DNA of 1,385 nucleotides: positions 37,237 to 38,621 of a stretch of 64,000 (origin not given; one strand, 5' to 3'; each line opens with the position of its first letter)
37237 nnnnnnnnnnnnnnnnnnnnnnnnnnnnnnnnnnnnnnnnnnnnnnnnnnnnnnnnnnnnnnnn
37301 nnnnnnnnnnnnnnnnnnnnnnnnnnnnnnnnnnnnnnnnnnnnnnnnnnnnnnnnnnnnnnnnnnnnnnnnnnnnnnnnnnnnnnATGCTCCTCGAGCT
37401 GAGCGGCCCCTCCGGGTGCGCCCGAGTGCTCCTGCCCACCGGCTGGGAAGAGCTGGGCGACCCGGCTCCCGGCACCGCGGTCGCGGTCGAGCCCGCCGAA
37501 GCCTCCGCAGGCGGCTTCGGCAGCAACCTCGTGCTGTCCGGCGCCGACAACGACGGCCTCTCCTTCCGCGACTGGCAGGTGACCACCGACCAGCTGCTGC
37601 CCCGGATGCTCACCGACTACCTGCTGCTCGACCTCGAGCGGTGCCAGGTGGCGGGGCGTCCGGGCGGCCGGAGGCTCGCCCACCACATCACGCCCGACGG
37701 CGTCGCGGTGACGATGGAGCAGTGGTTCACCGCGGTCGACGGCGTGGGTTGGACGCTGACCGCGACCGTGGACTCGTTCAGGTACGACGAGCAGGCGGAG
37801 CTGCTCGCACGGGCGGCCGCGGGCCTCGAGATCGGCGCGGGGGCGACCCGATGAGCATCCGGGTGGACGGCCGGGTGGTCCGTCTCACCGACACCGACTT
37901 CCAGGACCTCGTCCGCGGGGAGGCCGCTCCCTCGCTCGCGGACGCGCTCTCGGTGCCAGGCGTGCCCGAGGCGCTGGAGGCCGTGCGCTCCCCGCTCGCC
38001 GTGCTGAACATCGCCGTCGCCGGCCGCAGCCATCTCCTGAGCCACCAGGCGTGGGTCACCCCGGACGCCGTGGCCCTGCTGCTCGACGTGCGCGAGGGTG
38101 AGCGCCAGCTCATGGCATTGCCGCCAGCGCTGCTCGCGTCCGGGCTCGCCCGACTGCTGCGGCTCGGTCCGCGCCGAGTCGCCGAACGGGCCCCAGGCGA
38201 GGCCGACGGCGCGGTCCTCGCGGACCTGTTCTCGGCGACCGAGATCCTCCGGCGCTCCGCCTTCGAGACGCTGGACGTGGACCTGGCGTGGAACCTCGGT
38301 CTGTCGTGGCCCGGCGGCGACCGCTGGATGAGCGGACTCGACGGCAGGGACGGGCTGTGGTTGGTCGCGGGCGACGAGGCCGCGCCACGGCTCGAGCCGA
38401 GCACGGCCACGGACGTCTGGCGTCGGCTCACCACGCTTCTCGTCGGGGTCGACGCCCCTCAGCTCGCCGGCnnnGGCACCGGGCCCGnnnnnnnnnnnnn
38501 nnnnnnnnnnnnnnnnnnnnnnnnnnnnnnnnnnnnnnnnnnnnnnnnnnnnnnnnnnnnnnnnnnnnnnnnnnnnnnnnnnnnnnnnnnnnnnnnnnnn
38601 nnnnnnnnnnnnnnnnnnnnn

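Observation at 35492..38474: Orphan type VII secretion effector island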

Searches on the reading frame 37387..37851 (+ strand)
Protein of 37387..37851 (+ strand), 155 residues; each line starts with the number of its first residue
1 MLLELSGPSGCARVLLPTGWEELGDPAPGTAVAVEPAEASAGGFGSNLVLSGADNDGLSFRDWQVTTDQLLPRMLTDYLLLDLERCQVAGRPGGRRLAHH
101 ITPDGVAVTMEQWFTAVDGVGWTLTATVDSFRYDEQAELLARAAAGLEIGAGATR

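Call 4: search_protein_families(library=pfam, proteins=[window:37387-37851:+], max_evalue=1)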
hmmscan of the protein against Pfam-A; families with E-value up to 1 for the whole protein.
window:37387-37851:+ (155 aa): 0 families

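Call 5: search_protein_families(library=ncbifam, proteins=[window:37387-37851:+], max_evalue=1)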
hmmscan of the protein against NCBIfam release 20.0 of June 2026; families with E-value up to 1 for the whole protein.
window:37387-37851:+ (155 aa): 0 families

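Call 24: search_solved_structures(query=A2, max_evalue=10)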
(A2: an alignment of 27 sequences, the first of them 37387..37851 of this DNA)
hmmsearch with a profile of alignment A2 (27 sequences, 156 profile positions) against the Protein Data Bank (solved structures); distinct sequences matched with E-value up to 10: 9.
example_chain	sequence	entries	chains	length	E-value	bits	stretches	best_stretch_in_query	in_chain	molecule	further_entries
3lyd_A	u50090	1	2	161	2.6e-10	43.4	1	10-151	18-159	Uncharacterized protein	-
6j68_A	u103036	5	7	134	0.011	18.6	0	9-33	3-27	Protein KIBRA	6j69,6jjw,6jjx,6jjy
1tu1_A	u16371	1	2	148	0.048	16.5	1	10-152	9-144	hypothetical protein PA0094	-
6xrf_A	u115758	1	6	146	0.051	16.4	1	10-152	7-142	Effector EagT6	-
6jk1_A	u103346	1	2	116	0.18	14.7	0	6-27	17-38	Dendrin,Transcriptional coactivator YAP1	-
2zaj_A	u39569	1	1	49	0.41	13.5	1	12-35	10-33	Membrane-associated guanylate kinase, WW and PDZ domain-containing protein 1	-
2yse_A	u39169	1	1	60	0.54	13.1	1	12-35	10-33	Membrane-associated guanylate kinase, WW and PDZ domain-containing protein 1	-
3h6n_A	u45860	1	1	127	1.1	12.2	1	60-111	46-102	Plexin-D1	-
6kkg_A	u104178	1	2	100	1.6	11.5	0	11-42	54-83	Membrane-associated guanylate kinase, WW and PDZ domain-containing protein 2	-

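Call 27: search_protein_families(library=pfam, alignment_id=A2, max_evalue=0.1)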
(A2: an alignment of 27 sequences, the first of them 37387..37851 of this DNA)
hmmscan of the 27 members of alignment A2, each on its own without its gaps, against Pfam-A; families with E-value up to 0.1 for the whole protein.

A. member 1, window:37387-37851:+ (155 aa): 0 families

B. families by the number of members that match (of 27 scanned): 8 families
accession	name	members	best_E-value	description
PF08786.17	DcrB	6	0.00074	DcrB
PF10738.15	Lpp-LpqN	1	8.7e-11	Probable lipoprotein LpqN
PF01789.22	PsbP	1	0.00011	PsbP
PF10633.15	NPCBM_assoc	1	0.0062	NPCBM-associated, NEW3 domain of alpha-galactosidase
PF13543.13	SAM_KSR1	1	0.07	SAM like domain present in kinase suppressor RAS 1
PF25319.1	HofO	1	0.075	HofO EspM-like domain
PF13296.11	T6SS_Vgr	1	0.082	Putative type VI secretion system Rhs element Vgr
PF17197.9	DUF5134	1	0.087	Domain of unknown function (DUF5134)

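Call 35: predict_structure(alignment_id=A2)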
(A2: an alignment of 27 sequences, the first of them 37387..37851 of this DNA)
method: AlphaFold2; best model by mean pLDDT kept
length: 155 residues; sequences in the alignment: 27
mean_pLDDT: 94.6   pTM: 0.90
mean pLDDT of the five models: 94.6, 94.5, 94.4, 94.1, 93.8
residues with pLDDT >= 90: 135; 70-90: 17; 50-70: 2; < 50: 1
segments of 3 or more residues with pLDDT < 50: none
pLDDT, mean of each block of 10 residues (from residue 1): 93 97 94 95 93 92 91 97 97 98 98 96 98 97 97 64
secondary structure, 60 per line:
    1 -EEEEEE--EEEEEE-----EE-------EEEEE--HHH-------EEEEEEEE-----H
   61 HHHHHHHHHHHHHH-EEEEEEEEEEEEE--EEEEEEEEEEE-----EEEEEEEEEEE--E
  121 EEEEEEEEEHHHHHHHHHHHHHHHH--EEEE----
elements in order: E2-7 E10-15 E30-34 E47-54 H60-74 E76-88 E91-101 E107-117 E120-129 H130-145 E148-151

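Call 38: fold_search(model_id=the predicted structure, library=pdb)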
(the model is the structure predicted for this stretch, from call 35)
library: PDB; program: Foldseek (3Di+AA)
matches with E <= 10: 1203; with E <= 0.001: 42
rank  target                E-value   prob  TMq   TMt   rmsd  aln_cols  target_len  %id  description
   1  2vu4                  4.6e-07  1.00  0.67  0.70   4.3       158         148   16  Structure of PsbP protein from Spinacia oleracea at 1.98 A resolution (released 2009-07-21)
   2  3lyd_A                7.5e-07  1.00  0.70  0.69   3.6       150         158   19  Crystal structure of Putative uncharacterized protein from Jonesia denitrificans (released 2010-03-09)
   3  1v2b_B                8.8e-07  1.00  0.66  0.68   4.5       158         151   17  Crystal Structure of PsbP Protein in the Oxygen-Evolving Complex of Photosystem II from Higher Plants (released 2004-05-18)
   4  4rth_B                1.7e-06  1.00  0.67  0.63   4.7       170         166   15  The crystal structure of PsbP from Zea mays (released 2015-03-11)
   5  3lyd_B                2.2e-06  1.00  0.74  0.72   2.9       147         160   18  Crystal structure of Putative uncharacterized protein from Jonesia denitrificans (released 2010-03-09)
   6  9grx_0                2.3e-06  1.00  0.69  0.68   4.2       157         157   15  NDH-PSI-LHCI supercomplex from S. oleracea (released 2025-02-12)
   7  9i4t_P                2.3e-06  1.00  0.69  0.63   4.3       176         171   16  Photosystem II from Arabidopsis thaliana (released 2026-03-25)
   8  2xb3                  3.0e-06  1.00  0.75  0.75   3.2       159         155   12  The Structure of Cyanobacterial PsbP (released 2010-08-25)
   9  4rth_A                3.3e-06  1.00  0.68  0.64   4.4       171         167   16  The crystal structure of PsbP from Zea mays (released 2015-03-11)
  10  8z9d_P                3.7e-06  1.00  0.69  0.59   4.3       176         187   16  cryo-EM structure of PSII-LHCII megacomplex from spinach (released 2024-11-13)
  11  5xnl_P                4.3e-06  1.00  0.65  0.56   5.0       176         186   16  Structure of stacked C2S2M2-type PSII-LHCII supercomplex from Pisum sativum (released 2017-09-20)
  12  1v2b_A                4.8e-06  1.00  0.65  0.68   4.5       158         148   15  Crystal Structure of PsbP Protein in the Oxygen-Evolving Complex of Photosystem II from Higher Plants (released 2004-05-18)
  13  4rti                  6.9e-06  1.00  0.67  0.61   4.6       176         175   17  The crystal structure of PsbP from Spinacia oleracea (released 2015-03-11)
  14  6xrf_A                8.1e-06  1.00  0.62  0.68   9.1       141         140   12  EagT6 Tse6 NT complex (released 2020-12-30)
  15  6kac_P                1.0e-05  1.00  0.62  0.53   5.1       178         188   16  Cryo-EM structure of the C2S2-type PSII-LHCII supercomplex from Chlamydomonas reihardtii (released 2019-10-23)
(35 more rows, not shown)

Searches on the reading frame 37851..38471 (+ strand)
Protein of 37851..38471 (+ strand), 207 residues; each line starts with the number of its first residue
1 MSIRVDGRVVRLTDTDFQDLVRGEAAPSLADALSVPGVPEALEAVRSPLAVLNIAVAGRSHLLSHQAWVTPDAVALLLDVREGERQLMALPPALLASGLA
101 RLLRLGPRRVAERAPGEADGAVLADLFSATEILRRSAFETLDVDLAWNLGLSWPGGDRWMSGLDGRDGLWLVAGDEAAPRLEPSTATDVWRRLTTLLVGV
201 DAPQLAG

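Call 4: search_protein_families(library=pfam, proteins=[window:37851-38471:+], max_evalue=1)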
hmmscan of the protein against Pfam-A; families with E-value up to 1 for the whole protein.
window:37851-38471:+ (207 aa): 0 families

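Call 5: search_protein_families(library=ncbifam, proteins=[window:37851-38471:+], max_evalue=1)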
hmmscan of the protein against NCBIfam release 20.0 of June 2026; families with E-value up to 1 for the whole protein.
window:37851-38471:+ (207 aa): 0 families

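Call 25: search_solved_structures(query=A3, max_evalue=10)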
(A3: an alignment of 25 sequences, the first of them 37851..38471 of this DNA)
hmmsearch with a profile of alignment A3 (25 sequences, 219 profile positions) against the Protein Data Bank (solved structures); distinct sequences matched with E-value up to 10: 2.
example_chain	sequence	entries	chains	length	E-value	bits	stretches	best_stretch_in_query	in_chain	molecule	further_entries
4v1a_h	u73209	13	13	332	0.89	12.5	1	104-124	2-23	MITORIBOSOMAL PROTEIN ML44, MRPL44 | 39S ribosomal protein L44, mitochondrial | Mitochondrial ribosomal protein L44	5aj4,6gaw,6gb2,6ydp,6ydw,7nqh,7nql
9yg5_D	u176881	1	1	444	1.3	11.9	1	75-123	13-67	Endoplasmic reticulum membrane adapter protein XK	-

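Call 28: search_protein_families(library=pfam, alignment_id=A3, max_evalue=0.1)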
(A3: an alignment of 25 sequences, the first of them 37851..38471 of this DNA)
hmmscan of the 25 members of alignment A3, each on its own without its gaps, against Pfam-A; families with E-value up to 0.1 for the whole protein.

A. member 1, window:37851-38471:+ (207 aa): 0 families

B. families by the number of members that match (of 25 scanned): 4 families
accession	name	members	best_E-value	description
PF12680.13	SnoaL_2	1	0.0049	SnoaL-like domain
PF14011.11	ESX-1_EspG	1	0.0074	EspG family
PF19716.4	DUF6211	1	0.011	Family of unknown function (DUF6211)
PF22807.2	TrAA12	1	0.036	TrAA12-like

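Call 29: find_homologous_proteins(query=A3)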
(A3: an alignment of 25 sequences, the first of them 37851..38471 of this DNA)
Query A3 (25 sequences) (207 aa, profile of the alignment): 20 proteins with E <= 0.001 among 8000 candidates.
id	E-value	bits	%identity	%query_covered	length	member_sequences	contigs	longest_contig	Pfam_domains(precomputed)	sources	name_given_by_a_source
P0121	8.5e-63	230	100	100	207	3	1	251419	-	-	-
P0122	5.3e-60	221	85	99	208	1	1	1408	-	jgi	jgi:hypothetical protein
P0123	4.3e-58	215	85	100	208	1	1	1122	-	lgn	-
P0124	7.0e-58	214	92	98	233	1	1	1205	-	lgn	-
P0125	6.8e-56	207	77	97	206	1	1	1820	-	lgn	-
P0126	2.0e-55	206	63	97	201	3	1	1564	-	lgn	-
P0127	8.6e-55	204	65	97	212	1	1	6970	-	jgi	-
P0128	1.8e-53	200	58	97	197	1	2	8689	-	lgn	-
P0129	2.5e-53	199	58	97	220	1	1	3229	-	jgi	jgi:hypothetical protein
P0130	1.9e-52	196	33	46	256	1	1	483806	-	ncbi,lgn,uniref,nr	ncbi:hypothetical protein KEM60_00291 [Austwickia sp. TVS 96-490-7B]|uniref:hypothetical protein n=1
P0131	2.7e-52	196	59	97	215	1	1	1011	-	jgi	jgi:hypothetical protein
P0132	1.8e-51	193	60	97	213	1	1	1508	-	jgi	jgi:hypothetical protein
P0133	6.3e-51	191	70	100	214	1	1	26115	-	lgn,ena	-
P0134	9.0e-50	187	70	98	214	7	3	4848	-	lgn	-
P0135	5.1e-47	178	32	35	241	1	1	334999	-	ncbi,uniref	ncbi:hypothetical protein [Brachybacterium hainanense]|uniref:Uncharacterized protein n=1 Tax=Brachy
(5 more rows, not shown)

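Call 46: predict_structure(alignment_id=A4)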
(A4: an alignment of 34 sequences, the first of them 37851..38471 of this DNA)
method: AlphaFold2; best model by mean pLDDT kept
length: 207 residues; sequences in the alignment: 34
mean_pLDDT: 94.4   pTM: 0.88
mean pLDDT of the five models: 94.4, 94.3, 93.9, 93.8, 93.0
residues with pLDDT >= 90: 183; 70-90: 18; 50-70: 6; < 50: 0
segments of 3 or more residues with pLDDT < 50: none
pLDDT, mean of each block of 10 residues (from residue 1): 88 96 87 95 98 98 98 97 95 97 93 95 98 98 98 96 96 94 97 94 67
secondary structure, 60 per line:
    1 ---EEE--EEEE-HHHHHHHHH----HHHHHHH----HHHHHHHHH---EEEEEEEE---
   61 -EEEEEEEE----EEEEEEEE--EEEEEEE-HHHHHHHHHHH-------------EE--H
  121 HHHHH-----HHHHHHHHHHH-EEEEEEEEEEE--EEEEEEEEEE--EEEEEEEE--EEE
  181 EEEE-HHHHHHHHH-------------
elements in order: E4-6 E9-12 H14-22 H27-33 H38-46 E50-57 E62-69 E74-81 E84-90 H92-102 H120-125 H131-141 E143-153 E156-165 E168-175 E178-184 H186-194

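Call 49: fold_search(model_id=the predicted structure, library=pdb)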
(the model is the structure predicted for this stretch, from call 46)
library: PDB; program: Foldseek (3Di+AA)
matches with E <= 10: 1122; with E <= 0.001: 15
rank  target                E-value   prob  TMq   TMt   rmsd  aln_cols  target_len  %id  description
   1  5sxl                  3.8e-07  1.00  0.56  0.44   8.4       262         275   13  Structure of EspG3 chaperone from the type VII (ESX-3) secretion system, space group P3221 (released 2016-08-24)
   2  4rcl_A                9.5e-07  1.00  0.55  0.46   6.9       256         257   16  Structure of EspG3 chaperone from the type VII (ESX-3) secretion system, space group P43212 (released 2015-09-16)
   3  4l4w_B                1.1e-06  1.00  0.56  0.46   7.1       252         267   14  Structure of EspG3 chaperone from the type VII (ESX-3) secretion system (released 2014-06-11)
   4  4rcl_B                1.2e-06  1.00  0.54  0.49   8.0       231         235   16  Structure of EspG3 chaperone from the type VII (ESX-3) secretion system, space group P43212 (released 2015-09-16)
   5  5vba_A                1.3e-06  1.00  0.58  0.33   7.6       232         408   15  Structure of EspG1 chaperone from the type VII (ESX-1) secretion system determined with the assistance of N-terminal T (released 2017-07-05)
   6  4l4w_A                2.8e-06  1.00  0.53  0.44   6.6       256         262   13  Structure of EspG3 chaperone from the type VII (ESX-3) secretion system (released 2014-06-11)
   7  4w4j_A                3.0e-06  1.00  0.55  0.45   8.4       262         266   15  Crystal structure of EspG3 from the ESX-3 type VII secretion system of M. smegmatis (released 2014-10-01)
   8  6vj5_C                4.0e-06  1.00  0.58  0.45   7.4       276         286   12  Structure of PE25-PPE41(A124L) in complex with EspG5 chaperone from the type VII (ESX-5) secretion system (released 2021-01-27)
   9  5xkl                  4.2e-06  1.00  0.54  0.44   7.8       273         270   14  Crystal structure of Rv0289/EspG3 from the ESX-3 type VII secretion system of M. tuberculosis (released 2018-05-16)
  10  4w4j_B                4.5e-06  1.00  0.57  0.47   6.8       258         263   16  Crystal structure of EspG3 from the ESX-3 type VII secretion system of M. smegmatis (released 2014-10-01)
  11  5vba_B                4.5e-06  1.00  0.56  0.31   8.5       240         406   12  Structure of EspG1 chaperone from the type VII (ESX-1) secretion system determined with the assistance of N-terminal T (released 2017-07-05)
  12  5xfs_C                7.5e-06  1.00  0.55  0.43   7.9       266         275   11  Crystal structure of PE8-PPE15 in complex with EspG5 from M. tuberculosis (released 2017-08-30)
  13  4kxr_C                1.0e-05  1.00  0.57  0.45   7.9       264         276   11  Structure of the Mycobacterium tuberculosis type VII secretion system chaperone EspG5 in complex with PE25-PPE41 dimer (released 2014-05-28)
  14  5dlb                  1.8e-05  1.00  0.53  0.44   7.8       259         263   15  Crystal structure of chaperone EspG3 of ESX-3 type VII secretion system from Mycobacterium marinum M (released 2015-09-23)
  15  4w4l_C                3.2e-05  1.00  0.55  0.41   7.6       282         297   10  Crystal structure of EspG5 in complex with PE25 and PPE41 from the ESX-5 type VII secretion system of M. tuberculosis (released 2014-10-01)
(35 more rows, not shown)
